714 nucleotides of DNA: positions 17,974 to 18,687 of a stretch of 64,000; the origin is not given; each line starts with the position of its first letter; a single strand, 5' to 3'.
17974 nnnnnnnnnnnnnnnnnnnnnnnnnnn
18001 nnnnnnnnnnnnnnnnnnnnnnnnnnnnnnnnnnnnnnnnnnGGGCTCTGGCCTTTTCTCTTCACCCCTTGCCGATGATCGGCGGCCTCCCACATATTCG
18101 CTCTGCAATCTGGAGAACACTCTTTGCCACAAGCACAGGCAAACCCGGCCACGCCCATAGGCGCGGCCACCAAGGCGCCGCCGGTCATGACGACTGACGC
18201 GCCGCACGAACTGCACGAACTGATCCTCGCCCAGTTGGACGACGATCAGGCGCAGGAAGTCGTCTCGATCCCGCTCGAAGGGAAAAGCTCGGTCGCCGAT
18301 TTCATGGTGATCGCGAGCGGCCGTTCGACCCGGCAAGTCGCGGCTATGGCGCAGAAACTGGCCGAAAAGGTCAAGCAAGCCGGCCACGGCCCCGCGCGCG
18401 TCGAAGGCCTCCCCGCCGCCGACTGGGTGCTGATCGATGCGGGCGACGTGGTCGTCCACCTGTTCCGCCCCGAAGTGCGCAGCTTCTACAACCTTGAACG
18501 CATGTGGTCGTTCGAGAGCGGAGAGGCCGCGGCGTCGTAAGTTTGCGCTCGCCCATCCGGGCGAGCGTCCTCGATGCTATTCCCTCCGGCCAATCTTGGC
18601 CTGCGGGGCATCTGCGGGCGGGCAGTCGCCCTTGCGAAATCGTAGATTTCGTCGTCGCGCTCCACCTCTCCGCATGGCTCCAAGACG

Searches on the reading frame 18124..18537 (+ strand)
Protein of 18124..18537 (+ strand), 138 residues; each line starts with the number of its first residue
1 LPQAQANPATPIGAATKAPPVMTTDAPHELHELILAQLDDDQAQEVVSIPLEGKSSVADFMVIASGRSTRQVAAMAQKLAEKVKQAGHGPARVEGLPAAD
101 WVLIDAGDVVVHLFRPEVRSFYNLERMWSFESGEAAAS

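Call 28: find_related_loci(query=window:18124-18537:+, collection=genome_contigs, flank=1500)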
Query window:18124-18537:+ (138 aa) in genome_contigs; peptide patterns used: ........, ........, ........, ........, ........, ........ (x = any residue, [..] = any of these).
600 stretches matched a pattern (row limit reached: there are more); 562 encode a relative of the query (tblastn E <= 1e-3); the best 80 are kept; 80 distinct loci.
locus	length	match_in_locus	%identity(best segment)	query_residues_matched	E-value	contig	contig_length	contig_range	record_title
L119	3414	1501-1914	84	1-138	4e-76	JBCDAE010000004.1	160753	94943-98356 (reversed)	MAG: Pseudomonadota bacterium isolate P01_F01_bin.51 k141_3339016_length_160753_cov_19.9977, whole genome shotgun sequen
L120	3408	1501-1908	83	1-136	9e-75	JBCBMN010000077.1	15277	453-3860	MAG: Pseudomonadota bacterium isolate J06630_10 NODE_77_length_15277_cov_6.001118, whole genome shotgun sequence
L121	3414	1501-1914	80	1-138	3e-72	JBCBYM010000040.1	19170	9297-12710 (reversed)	MAG: Pseudomonadota bacterium isolate J06656_7 NODE_40_length_19170_cov_4.715026, whole genome shotgun sequence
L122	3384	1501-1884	80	4-134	5e-68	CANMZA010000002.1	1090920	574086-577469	uncultured Erythrobacter sp. isolate 3-1133-3Z.fasta genome assembly, contig: NODE_2, whole genome shotgun sequence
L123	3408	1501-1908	78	2-135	8e-67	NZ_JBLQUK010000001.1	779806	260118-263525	Qipengyuania sp. ASV99 NODE_1_length_779806_cov_68.033118, whole genome shotgun sequence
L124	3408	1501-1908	75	1-134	1e-66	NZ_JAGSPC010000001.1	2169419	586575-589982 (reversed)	Erythrobacter crassostreae strain WH158 1, whole genome shotgun sequence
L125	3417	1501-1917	75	1-138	2e-66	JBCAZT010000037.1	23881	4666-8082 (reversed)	MAG: Pseudomonadota bacterium isolate J06570_10 NODE_37_length_23881_cov_4.994833, whole genome shotgun sequence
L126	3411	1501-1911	78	4-138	5e-66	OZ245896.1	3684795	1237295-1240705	MAG: Erythrobacter sp. isolate a8d39389-26aa-43b3-9e75-8f06f0a138e1 genome assembly, chromosome: 1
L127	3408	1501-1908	76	1-137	2e-65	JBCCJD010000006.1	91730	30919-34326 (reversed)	MAG: Pseudomonadota bacterium isolate P01_C01_bin.105 k141_1841389_length_91730_cov_48.0654, whole genome shotgun sequen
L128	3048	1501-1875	80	14-138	6e-65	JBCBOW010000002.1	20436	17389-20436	MAG: Pseudomonadota bacterium isolate J06633_16 NODE_2_length_20436_cov_3.672577, whole genome shotgun sequence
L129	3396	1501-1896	78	1-138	4e-64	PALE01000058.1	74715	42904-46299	MAG: Erythrobacteraceae bacterium isolate SAT50 MHASMcontig_1576943, whole genome shotgun sequence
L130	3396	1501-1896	78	1-138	4e-64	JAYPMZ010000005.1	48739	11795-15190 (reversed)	MAG: Erythrobacteraceae bacterium isolate 139574_S175_concoct_bins.tsv.105 NODE_551_length_48739_cov_4.734697, whole gen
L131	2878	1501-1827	89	30-138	1e-63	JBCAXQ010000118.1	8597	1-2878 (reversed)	MAG: Pseudomonadota bacterium isolate J06555_8 NODE_118_length_8597_cov_4.021714, whole genome shotgun sequence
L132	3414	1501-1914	75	1-137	1e-63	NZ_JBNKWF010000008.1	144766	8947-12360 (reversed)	MAG: Altererythrobacter sp. isolate A1.bin.2.strict NODE_8_length_144766_cov_9.804342, whole genome shotgun sequence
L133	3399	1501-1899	74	1-137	3e-63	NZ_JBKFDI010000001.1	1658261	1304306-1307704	Erythrobacter sp. NE805 1, whole genome shotgun sequence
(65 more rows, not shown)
